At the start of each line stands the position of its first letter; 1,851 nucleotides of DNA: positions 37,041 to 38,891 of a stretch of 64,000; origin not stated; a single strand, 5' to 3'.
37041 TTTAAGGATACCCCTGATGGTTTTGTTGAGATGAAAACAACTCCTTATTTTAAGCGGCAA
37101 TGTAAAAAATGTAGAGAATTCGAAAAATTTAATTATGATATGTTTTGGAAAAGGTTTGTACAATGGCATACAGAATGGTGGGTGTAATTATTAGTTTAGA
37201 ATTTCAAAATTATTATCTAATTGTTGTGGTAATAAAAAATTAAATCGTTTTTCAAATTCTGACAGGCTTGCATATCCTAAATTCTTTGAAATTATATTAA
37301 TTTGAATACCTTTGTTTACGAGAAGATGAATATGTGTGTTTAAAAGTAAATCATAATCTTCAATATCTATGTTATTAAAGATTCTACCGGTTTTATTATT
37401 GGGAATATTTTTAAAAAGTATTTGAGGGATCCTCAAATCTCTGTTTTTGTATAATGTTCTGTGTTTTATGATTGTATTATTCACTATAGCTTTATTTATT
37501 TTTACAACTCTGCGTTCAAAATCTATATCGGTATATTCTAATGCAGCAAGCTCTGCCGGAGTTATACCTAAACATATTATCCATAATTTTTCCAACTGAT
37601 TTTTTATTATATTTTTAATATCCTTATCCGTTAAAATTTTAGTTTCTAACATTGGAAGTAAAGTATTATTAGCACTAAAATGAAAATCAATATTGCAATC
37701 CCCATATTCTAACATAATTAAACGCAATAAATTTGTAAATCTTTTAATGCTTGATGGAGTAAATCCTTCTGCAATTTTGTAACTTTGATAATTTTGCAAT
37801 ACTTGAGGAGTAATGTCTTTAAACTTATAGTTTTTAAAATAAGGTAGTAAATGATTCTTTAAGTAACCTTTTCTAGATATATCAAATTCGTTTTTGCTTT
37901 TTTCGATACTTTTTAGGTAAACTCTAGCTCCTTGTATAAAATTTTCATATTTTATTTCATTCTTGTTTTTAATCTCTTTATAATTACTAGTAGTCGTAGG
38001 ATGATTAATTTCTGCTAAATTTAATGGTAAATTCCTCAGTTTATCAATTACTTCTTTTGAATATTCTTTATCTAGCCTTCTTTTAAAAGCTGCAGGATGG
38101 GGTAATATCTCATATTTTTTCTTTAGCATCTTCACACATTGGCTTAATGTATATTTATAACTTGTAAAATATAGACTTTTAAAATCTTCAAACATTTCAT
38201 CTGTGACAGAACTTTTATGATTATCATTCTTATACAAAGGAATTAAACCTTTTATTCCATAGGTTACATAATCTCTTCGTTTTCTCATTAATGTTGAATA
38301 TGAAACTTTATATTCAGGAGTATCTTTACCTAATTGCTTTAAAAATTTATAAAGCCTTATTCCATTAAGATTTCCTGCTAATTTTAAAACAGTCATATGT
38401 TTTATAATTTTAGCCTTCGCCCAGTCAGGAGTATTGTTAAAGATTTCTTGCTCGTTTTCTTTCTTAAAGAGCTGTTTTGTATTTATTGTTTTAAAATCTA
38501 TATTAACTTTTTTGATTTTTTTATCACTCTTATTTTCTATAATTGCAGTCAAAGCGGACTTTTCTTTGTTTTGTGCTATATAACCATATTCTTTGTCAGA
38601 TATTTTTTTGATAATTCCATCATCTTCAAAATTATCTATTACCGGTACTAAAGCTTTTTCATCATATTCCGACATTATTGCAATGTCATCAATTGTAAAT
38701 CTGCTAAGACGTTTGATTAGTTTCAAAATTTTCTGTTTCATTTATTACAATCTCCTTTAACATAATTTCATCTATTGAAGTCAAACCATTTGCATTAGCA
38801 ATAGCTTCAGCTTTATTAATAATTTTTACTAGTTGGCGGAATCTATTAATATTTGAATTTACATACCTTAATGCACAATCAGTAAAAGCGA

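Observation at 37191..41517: Mu/Tn7-like transposition module whose third subunit is a catalytically dead tyrosine-recombinase-fold protein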

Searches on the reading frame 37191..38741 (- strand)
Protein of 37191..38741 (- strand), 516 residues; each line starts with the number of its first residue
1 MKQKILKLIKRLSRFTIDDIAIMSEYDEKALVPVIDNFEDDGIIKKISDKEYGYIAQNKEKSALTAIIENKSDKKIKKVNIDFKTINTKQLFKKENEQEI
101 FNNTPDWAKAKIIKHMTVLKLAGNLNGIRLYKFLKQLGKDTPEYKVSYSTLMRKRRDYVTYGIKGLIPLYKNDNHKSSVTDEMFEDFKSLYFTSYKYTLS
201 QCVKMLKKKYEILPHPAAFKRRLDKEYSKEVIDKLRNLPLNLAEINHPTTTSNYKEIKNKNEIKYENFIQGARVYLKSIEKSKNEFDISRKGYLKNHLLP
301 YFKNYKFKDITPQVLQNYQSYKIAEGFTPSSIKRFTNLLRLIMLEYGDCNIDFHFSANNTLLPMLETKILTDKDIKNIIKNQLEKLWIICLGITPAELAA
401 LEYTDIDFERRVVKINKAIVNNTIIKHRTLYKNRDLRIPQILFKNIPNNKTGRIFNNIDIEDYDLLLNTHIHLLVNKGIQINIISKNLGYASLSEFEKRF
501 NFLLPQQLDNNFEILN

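Call 3: search_protein_families(library=pfam, proteins=[window:37191-38741:-], max_evalue=1)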
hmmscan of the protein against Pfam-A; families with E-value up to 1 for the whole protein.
window:37191-38741:- (516 aa): 7 families
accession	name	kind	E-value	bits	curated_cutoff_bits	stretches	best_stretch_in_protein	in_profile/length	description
PF14659.12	Phage_int_SAM_3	-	3e-08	34.2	22.6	1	290-321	25-56/58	Phage integrase, N-terminal SAM-like domain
PF09039.17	HTH_Tnp_Mu_2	-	0.0039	17.7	20.5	1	171-230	24-87/109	Mu DNA binding, I gamma subdomain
PF19269.4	Anticodon_2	-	0.014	16.2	23.6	1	215-276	48-112/141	Anticodon binding domain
PF14420.11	Clr5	-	0.025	15.2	22.3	1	185-225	10-49/54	Clr5 domain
PF13102.12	Phage_int_SAM_5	-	0.028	15.2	22.3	1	268-342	2-78/98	Phage integrase SAM-like domain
PF01047.28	MarR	-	0.045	14.1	24.6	1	4-50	7-53/59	MarR family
PF13551.12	HTH_29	-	0.28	11.7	28.1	0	145-183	23-62/64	Winged helix-turn helix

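Call 4: search_protein_families(library=ncbifam, proteins=[window:37191-38741:-], max_evalue=1)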
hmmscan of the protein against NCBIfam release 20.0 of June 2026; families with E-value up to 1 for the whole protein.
window:37191-38741:- (516 aa): 1 family
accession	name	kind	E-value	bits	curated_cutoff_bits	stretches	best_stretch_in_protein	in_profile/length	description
NF033577.2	transpos_IS481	equivalog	0.062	12.8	224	1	143-224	22-103/284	IS481 family transposase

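Call 8: find_homologous_proteins(query=window:37191-38741:-)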
Query window:37191-38741:- (516 aa): 52 proteins with E <= 0.001 among 8000 candidates.
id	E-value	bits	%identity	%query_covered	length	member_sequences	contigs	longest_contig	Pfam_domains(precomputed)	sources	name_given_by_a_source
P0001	0.0e+0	1108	98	100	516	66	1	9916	PF14659.13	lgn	-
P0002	0.0e+0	1018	89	100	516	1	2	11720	PF14659.13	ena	-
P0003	0.0e+0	1013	89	100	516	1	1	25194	PF14659.13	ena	-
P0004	0.0e+0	1011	89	100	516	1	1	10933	PF14659.13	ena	-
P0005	4.3e-298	1007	89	100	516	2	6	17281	PF14659.13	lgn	-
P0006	1.6e-293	992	88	100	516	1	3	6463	PF14659.13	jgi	-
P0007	2.5e-290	982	86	100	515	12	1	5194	PF14659.13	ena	-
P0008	1.0e-276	937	84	100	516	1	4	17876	PF14659.13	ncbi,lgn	-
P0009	1.5e-274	929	85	100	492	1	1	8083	PF14659.13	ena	-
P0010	4.0e-134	466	45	100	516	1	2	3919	-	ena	-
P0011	5.1e-133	463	45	100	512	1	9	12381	-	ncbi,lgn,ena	-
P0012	7.7e-133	462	47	100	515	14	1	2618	-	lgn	-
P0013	1.2e-120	422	42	100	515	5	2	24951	PF14659.13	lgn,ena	-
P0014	5.8e-119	416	44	97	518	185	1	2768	-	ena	-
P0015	2.2e-118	414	42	100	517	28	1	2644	-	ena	-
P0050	1.6e-14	72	28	44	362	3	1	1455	PF14659.13,PF22022.3,PF13102.13,PF00589.28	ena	-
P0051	7.0e-12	63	24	84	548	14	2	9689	PF00589.28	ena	-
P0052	3.0e-11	61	24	99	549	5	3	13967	PF00589.28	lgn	-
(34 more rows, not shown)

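Call 14: find_encoding_contigs(protein=P0003, flank=10000, max_places=4)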
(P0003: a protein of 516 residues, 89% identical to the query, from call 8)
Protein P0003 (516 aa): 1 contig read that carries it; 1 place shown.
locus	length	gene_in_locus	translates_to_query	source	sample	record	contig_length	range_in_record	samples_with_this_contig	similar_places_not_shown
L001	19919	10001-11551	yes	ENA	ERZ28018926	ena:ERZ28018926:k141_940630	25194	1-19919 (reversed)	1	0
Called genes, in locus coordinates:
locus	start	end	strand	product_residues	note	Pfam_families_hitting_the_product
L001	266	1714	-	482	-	PF02934:GatB_N, PF02637:GatB_Yqey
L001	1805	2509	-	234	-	PF00092:VWA, PF13519:VWA_2, PF13768:VWA_3 (weak)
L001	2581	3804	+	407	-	PF01053:Cys_Met_Meta_PP, PF06838:Met_gamma_lyase, PF00155:Aminotran_1_2 (weak)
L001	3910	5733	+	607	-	PF01476:LysM (faint)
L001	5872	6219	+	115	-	PF09685:MamF_MmsF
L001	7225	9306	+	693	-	PF09039:HTH_Tnp_Mu_2 (weak), PF00665:rve (weak), PF09299:Mu-transpos_C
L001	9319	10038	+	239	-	PF05621:TniB (weak), PF13401:AAA_22, PF00004:AAA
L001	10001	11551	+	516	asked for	PF14659:Phage_int_SAM_3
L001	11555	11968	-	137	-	-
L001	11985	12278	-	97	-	-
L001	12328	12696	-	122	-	-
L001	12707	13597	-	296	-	PF20188:DUF6551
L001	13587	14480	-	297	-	-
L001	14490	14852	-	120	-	-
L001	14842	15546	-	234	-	-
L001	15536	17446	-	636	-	PF00239:Resolvase, PF07508:Recombinase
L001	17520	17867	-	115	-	PF13560:HTH_31, PF12844:HTH_19 (weak), PF01381:HTH_3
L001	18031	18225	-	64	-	-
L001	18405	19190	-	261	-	PF14088:DUF4268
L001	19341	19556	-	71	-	-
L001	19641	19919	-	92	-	?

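Call 15: find_encoding_contigs(protein=P0008, flank=10000, max_places=4)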
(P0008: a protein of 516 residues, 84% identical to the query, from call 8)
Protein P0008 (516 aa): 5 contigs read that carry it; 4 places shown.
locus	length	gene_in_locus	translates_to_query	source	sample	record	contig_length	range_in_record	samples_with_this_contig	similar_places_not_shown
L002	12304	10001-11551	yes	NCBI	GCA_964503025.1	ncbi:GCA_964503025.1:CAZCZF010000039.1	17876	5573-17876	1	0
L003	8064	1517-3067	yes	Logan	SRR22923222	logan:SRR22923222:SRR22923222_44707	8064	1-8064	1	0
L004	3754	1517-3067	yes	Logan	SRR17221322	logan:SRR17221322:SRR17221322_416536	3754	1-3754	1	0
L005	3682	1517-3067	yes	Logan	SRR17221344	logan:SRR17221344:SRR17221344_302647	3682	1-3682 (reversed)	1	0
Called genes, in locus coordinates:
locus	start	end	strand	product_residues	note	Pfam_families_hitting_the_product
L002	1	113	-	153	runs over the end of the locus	-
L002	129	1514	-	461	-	PF00226:DnaJ (faint)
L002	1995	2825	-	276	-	PF00682:HMGL-like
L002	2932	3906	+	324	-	-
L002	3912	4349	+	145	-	-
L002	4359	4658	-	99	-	-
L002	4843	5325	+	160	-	PF02050:FliJ (weak)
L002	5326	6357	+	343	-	-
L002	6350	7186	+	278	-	PF22692:LlgE_F_G_D1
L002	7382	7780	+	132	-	PF03073:TspO_MBR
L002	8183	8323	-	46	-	-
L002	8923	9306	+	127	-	-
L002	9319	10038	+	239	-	PF05621:TniB (weak), PF13401:AAA_22, PF00004:AAA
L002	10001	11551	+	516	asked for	PF14659:Phage_int_SAM_3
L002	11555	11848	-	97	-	-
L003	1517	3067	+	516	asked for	PF14659:Phage_int_SAM_3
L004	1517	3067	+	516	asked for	PF14659:Phage_int_SAM_3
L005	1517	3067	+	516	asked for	PF14659:Phage_int_SAM_3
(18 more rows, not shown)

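Call 23: find_related_loci(query=A3, collection=genome_contigs, flank=10000)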
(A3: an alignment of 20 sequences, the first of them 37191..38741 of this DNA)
Query A3 (516 aa) in genome_contigs; peptide patterns used: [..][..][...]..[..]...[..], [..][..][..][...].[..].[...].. (x = any residue, [..] = any of these).
114 stretches matched a pattern; 33 encode a relative of the query (tblastn E <= 1e-3); 32 distinct loci.
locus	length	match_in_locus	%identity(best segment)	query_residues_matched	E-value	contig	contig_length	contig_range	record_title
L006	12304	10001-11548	84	1-516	0e+0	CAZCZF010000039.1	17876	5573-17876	MAG TPA_asm: uncultured Vampirovibrio sp. isolate SRP350583_co2_411 genome assembly, contig: NODE_4512_length_17876_cov_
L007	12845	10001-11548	44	1-515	1e-124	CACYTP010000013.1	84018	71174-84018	uncultured bacterium isolate RUG12268 genome assembly, contig: RUG12268_asm_13, whole genome shotgun sequence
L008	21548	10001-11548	44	1-515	1e-123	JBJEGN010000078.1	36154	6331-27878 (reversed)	MAG: Candidatus Gastranaerophilaceae bacterium isolate LOHA11_bin.028 NODE_360_length_36154_cov_7.383529, whole genome s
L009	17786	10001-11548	42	1-515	2e-120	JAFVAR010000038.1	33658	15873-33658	Bacterium isolate RGIG4998 Roe_deer_Rumen-5__c434822, whole genome shotgun sequence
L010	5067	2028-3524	43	18-515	9e-119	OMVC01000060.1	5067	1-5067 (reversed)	uncultured bacterium isolate hRUG901 genome assembly, contig: NODE_25224_length_5067_cov_7.3759, whole genome shotgun se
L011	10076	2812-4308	43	18-515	5e-118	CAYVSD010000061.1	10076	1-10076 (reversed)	MAG TPA_asm: uncultured Muribaculaceae bacterium isolate binchicken_co353_255 genome assembly, contig: NODE_15306_length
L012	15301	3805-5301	44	18-515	3e-117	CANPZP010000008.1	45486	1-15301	MAG: Candidatus Gastranaerophilales bacterium isolate Lapin-001__bin51 genome assembly, contig: Lapin-001__NODE_1086_len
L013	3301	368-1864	42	18-515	4e-118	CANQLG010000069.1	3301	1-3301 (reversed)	MAG: Candidatus Gastranaerophilales bacterium isolate Lapin-015__bin9 genome assembly, contig: Lapin-015__NODE_34433_len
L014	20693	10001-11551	41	1-515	4e-114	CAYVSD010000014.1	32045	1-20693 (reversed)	MAG TPA_asm: uncultured Muribaculaceae bacterium isolate binchicken_co353_255 genome assembly, contig: NODE_2306_length_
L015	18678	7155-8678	39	1-515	4e-108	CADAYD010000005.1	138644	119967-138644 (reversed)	uncultured bacterium isolate RUG13727 genome assembly, contig: RUG13727_asm_5, whole genome shotgun sequence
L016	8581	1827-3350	39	1-515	2e-107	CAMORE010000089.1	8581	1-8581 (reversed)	MAG: uncultured Acinetobacter sp. isolate SRR873605_bin.28_metaWRAP_v1.3_MAG genome assembly, contig: NODE_22770_length_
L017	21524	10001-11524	39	1-515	3e-105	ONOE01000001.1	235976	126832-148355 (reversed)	uncultured bacterium isolate RUG493 genome assembly, contig: scaffold_0, whole genome shotgun sequence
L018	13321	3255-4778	38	1-515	3e-105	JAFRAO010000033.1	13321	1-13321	Bacterium isolate RGIG2320 Goat_Duodenum.Co__c791065, whole genome shotgun sequence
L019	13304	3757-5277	38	1-516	1e-98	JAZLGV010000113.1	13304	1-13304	MAG: Candidatus Gastranaerophilaceae bacterium isolate T1900044991_TA20190053.MAGScoT_cleanbin_000015 SGB_4217_k141_2080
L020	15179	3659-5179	38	1-516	1e-97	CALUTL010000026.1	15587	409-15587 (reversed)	MAG: Candidatus Gastranaerophilales bacterium isolate BRZ_QG__bin103 genome assembly, contig: BRZ_QG__NODE_5001_length_1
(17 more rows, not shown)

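Call 36: search_solved_structures(query=A3, max_evalue=10, show_alignments=3)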
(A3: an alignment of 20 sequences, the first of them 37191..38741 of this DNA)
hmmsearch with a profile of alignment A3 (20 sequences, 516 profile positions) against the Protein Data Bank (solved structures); distinct sequences matched with E-value up to 10: 11.
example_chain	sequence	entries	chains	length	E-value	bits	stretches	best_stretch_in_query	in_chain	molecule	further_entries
4a8e_A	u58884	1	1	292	0.00019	23.7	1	311-415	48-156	PROBABLE TYROSINE RECOMBINASE XERC-LIKE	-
2kd1_A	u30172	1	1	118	0.011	17.9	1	285-370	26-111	DNA integration/recombination/invertion protein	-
6emz_A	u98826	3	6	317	0.021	16.9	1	363-445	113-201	Int protein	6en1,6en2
5hxy_A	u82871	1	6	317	0.033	16.3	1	273-417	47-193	Tyrosine recombinase XerA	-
6emy_A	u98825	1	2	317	0.043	15.9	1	363-445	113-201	Int protein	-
6en0_A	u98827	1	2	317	0.043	15.9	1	363-445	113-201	Int protein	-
8ghh_A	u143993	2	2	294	0.099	14.7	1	152-241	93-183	Glycerophosphodiester phosphodiesterase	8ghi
4fcy_A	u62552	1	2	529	0.18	13.8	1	102-245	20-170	Transposase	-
3l4e_A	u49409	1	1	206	0.22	13.6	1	274-321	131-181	Uncharacterized peptidase Lmo0363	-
5f7v_A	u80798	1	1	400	0.29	13.2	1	118-153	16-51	Lmo0181 protein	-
2ezh_A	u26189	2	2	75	0.64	12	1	175-228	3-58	TRANSPOSASE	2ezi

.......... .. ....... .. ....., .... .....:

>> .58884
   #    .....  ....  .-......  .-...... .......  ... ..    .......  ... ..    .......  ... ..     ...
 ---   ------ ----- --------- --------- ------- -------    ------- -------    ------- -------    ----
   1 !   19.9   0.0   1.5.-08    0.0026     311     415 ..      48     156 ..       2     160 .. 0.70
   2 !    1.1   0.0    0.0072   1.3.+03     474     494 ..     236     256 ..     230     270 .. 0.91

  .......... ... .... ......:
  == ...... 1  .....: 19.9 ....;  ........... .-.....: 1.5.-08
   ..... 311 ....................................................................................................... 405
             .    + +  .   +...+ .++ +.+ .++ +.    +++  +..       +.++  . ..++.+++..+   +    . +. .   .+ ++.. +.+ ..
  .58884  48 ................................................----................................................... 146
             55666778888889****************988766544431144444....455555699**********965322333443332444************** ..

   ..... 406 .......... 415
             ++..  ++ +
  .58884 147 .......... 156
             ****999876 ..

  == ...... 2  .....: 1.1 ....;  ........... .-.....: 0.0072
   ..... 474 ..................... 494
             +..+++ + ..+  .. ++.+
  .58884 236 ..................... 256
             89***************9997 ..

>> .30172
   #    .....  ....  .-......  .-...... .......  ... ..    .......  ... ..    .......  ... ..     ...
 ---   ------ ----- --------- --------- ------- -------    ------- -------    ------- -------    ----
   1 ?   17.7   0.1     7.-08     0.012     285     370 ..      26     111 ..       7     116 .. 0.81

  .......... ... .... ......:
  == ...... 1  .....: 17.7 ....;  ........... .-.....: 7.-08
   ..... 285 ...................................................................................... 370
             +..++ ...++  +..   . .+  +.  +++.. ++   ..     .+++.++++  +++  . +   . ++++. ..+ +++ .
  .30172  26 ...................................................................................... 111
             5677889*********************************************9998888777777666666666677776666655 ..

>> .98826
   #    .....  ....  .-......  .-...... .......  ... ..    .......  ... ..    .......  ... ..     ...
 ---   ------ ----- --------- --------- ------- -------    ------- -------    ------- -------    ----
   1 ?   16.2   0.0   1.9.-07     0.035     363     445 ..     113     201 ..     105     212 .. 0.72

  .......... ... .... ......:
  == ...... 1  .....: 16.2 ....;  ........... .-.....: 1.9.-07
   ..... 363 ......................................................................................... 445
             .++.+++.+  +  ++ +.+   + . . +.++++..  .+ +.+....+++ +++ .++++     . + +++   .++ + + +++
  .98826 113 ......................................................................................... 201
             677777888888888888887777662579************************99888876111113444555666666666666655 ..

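Call 43: predict_structure(alignment_id=A3)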
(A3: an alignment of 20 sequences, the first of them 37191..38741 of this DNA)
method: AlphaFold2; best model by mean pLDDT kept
length: 516 residues; sequences in the alignment: 20
mean_pLDDT: 77.1   pTM: 0.48
mean pLDDT of the five models: 77.1, 76.9, 76.7, 76.7, 76.6
residues with pLDDT >= 90: 97; 70-90: 316; 50-70: 31; < 50: 72
segments of 3 or more residues with pLDDT < 50: 58-85, 171-177, 239-261, 507-516
pLDDT, mean of each block of 10 residues (from residue 1): 87 87 85 88 87 69 28 31 47 75 77 84 84 83 84 88 80 50 89 81 85 81 82 70 30 30 81 91 86 91 90 84 83 87 80 51 71 88 92 94 94 93 86 90 87 87 88 83 84 75 57 33
secondary structure, 60 per line:
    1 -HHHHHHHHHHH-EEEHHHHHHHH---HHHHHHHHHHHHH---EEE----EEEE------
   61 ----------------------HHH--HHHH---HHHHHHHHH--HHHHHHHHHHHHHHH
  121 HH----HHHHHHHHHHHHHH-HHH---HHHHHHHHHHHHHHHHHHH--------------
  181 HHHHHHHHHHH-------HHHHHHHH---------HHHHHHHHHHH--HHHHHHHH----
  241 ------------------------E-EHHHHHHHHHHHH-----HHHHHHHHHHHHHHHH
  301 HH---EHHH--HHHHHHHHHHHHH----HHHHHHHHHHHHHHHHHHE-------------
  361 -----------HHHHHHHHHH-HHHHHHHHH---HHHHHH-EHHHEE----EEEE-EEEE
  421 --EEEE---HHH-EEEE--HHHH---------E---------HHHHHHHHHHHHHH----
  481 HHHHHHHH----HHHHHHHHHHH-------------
elements in order: H2-12 E14-16 H17-24 H28-40 E44-46 E51-54 H88-91 H95-103 H106-122 H127-140 H148-166 H181-191 H199-206 H216-226 H229-236 H268-279 H285-302 H312-324 H329-346 H372-381 H383-391 H395-400 E412-415 E417-420 E423-426 E434-437 H440-443 H463-476 H481-488 H493-503
